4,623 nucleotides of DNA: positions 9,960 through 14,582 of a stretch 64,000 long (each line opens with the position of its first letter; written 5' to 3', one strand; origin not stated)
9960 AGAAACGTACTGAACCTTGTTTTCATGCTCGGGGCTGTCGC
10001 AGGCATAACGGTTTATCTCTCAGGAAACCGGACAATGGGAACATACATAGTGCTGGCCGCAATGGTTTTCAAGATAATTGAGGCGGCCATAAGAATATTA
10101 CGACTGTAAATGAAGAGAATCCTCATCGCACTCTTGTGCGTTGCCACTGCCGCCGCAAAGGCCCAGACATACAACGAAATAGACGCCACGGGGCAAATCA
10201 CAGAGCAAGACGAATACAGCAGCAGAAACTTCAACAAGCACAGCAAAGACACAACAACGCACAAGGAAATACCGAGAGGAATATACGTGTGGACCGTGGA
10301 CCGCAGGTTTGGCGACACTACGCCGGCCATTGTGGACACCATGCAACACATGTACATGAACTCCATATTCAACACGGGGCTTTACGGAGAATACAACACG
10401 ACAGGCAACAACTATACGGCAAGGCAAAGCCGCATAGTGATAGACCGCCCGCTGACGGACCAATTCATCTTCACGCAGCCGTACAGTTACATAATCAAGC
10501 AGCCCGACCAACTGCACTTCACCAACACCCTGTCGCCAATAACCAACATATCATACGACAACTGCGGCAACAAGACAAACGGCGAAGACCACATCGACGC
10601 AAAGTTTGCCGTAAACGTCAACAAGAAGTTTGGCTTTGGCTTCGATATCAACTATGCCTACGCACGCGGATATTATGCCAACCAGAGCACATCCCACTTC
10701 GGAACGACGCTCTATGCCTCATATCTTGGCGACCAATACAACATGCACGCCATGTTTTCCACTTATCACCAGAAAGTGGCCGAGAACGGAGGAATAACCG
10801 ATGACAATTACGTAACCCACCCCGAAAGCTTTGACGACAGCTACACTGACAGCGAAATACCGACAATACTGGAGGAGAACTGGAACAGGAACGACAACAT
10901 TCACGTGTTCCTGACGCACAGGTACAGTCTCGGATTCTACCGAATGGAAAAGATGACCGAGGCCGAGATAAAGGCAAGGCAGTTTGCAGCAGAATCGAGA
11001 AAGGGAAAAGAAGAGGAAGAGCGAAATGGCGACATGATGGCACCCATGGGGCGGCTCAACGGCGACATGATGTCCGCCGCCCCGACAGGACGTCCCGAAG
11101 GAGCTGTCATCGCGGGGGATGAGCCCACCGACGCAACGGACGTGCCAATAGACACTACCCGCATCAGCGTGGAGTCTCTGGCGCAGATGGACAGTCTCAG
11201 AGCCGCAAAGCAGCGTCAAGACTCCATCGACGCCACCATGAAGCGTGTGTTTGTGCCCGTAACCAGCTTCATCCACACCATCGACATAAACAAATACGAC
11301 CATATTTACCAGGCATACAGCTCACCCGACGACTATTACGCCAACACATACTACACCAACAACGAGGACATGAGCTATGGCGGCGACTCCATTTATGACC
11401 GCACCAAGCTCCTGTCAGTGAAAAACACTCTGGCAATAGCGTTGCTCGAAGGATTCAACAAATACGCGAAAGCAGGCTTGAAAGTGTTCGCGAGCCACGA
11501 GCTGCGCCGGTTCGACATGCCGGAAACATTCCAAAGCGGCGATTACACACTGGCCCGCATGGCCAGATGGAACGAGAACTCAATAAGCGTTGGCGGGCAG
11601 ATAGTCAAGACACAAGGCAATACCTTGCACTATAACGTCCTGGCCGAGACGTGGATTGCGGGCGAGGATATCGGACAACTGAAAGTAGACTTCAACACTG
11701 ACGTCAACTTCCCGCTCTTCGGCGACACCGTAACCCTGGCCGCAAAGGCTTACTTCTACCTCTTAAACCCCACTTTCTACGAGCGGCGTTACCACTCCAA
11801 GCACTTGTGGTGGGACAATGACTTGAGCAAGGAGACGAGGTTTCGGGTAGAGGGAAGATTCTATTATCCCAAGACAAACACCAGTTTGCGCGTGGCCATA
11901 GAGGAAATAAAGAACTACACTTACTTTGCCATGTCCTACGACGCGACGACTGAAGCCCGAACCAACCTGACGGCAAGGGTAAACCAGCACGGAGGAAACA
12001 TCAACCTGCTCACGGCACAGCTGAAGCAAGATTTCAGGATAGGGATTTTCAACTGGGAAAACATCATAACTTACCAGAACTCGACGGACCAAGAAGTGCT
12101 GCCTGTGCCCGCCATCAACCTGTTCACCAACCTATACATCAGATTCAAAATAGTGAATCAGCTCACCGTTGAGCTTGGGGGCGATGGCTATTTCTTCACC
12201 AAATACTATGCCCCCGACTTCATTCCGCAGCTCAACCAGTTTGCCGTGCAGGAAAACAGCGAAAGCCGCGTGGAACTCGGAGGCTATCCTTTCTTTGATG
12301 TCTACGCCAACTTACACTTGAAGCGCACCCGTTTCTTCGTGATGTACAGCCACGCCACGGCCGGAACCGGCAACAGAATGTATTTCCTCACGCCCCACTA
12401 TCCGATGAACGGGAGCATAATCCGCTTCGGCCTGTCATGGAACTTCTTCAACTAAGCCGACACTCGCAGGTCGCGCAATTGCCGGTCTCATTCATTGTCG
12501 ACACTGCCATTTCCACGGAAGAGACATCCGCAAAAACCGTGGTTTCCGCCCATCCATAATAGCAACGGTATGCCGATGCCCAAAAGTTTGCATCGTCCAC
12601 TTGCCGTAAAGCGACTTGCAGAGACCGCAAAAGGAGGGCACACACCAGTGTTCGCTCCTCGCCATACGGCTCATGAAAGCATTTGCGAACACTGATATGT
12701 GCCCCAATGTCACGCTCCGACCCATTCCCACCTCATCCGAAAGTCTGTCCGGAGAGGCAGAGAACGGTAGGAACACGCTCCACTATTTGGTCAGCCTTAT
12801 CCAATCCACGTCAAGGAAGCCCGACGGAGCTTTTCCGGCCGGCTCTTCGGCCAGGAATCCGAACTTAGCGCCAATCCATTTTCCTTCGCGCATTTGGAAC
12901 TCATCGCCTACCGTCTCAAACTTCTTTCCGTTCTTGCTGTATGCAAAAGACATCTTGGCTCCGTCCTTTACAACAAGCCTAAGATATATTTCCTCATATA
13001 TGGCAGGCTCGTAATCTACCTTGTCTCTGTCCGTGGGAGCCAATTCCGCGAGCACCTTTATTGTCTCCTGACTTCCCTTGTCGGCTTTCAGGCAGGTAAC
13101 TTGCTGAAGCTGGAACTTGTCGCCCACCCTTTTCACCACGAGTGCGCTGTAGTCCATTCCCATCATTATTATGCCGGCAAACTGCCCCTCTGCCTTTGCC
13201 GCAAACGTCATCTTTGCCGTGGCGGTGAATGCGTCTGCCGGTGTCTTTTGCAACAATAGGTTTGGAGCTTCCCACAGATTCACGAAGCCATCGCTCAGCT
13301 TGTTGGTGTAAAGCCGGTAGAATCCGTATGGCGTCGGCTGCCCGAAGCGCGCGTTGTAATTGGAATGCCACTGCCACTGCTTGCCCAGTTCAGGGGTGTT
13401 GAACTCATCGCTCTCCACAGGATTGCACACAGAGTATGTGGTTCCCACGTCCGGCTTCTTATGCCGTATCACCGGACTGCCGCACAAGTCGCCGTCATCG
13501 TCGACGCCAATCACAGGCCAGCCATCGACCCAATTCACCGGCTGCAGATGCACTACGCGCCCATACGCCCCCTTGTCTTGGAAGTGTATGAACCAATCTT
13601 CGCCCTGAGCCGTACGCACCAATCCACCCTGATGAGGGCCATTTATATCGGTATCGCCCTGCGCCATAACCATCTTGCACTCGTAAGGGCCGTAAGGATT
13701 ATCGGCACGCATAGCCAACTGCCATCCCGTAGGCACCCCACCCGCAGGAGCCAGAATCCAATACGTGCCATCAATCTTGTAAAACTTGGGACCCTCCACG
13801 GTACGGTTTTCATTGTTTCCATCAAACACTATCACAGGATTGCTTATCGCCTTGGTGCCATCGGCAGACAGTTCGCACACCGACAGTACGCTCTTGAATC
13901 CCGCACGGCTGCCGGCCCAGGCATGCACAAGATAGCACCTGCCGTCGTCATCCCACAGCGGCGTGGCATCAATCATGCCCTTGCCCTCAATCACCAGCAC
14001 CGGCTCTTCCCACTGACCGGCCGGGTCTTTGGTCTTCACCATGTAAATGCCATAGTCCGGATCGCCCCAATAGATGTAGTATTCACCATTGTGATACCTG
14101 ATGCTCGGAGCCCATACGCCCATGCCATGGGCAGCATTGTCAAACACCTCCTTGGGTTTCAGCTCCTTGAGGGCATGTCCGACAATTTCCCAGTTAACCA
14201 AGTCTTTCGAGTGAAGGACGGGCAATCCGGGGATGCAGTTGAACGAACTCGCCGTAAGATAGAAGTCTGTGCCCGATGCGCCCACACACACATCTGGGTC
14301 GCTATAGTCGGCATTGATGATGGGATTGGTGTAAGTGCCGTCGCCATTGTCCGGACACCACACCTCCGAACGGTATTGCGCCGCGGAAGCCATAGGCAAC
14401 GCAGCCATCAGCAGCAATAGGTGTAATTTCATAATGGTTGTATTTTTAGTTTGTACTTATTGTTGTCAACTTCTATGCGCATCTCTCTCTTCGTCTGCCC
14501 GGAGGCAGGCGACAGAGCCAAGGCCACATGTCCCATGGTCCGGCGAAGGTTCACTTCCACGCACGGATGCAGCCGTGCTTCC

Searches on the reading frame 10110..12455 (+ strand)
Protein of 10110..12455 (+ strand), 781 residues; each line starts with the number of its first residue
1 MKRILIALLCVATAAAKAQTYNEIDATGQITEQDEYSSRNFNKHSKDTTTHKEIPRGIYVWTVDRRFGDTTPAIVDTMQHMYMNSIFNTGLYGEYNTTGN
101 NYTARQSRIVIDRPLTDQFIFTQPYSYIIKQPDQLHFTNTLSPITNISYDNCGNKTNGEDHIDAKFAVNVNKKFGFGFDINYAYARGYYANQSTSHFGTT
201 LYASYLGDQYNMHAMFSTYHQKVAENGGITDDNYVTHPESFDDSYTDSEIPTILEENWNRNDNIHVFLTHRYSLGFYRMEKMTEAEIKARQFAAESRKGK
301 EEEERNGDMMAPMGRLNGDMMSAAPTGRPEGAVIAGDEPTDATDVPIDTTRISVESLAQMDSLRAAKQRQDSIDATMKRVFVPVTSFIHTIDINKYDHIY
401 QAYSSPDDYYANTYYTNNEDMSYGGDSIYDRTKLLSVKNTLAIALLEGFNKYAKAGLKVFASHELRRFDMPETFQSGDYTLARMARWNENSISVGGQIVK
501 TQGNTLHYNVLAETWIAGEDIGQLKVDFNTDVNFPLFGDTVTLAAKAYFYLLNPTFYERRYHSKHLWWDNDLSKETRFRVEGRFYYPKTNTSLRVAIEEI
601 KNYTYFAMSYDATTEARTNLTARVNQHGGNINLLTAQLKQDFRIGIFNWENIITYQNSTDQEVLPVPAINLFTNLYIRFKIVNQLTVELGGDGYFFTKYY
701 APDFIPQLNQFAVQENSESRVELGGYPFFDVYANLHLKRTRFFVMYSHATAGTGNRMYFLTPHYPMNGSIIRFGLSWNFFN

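Call 87: search_protein_families(library=pfam, proteins=[window:10110-12455:+], max_evalue=0.0001)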
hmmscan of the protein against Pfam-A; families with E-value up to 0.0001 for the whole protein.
window:10110-12455:+ (781 aa): 1 family
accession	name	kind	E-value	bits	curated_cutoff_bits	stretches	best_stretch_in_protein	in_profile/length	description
PF14121.12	Porin_10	-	1.2e-212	708.3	27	1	58-781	2-597/597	Putative porin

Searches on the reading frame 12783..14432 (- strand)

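Call 87: search_protein_families(library=pfam, proteins=[window:12783-14432:-], max_evalue=0.0001)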
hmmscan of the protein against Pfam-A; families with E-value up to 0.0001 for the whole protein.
window:12783-14432:- (549 aa): 2 families
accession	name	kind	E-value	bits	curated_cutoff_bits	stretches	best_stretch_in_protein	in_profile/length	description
PF04616.20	Glyco_hydro_43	-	1.6e-65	221.8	32.2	1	34-306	1-288/288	Glycosyl hydrolases family 43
PF17851.8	GH43_C2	-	5e-30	105.2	22.7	1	341-546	1-201/203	Beta xylosidase C-terminal Concanavalin A-like domain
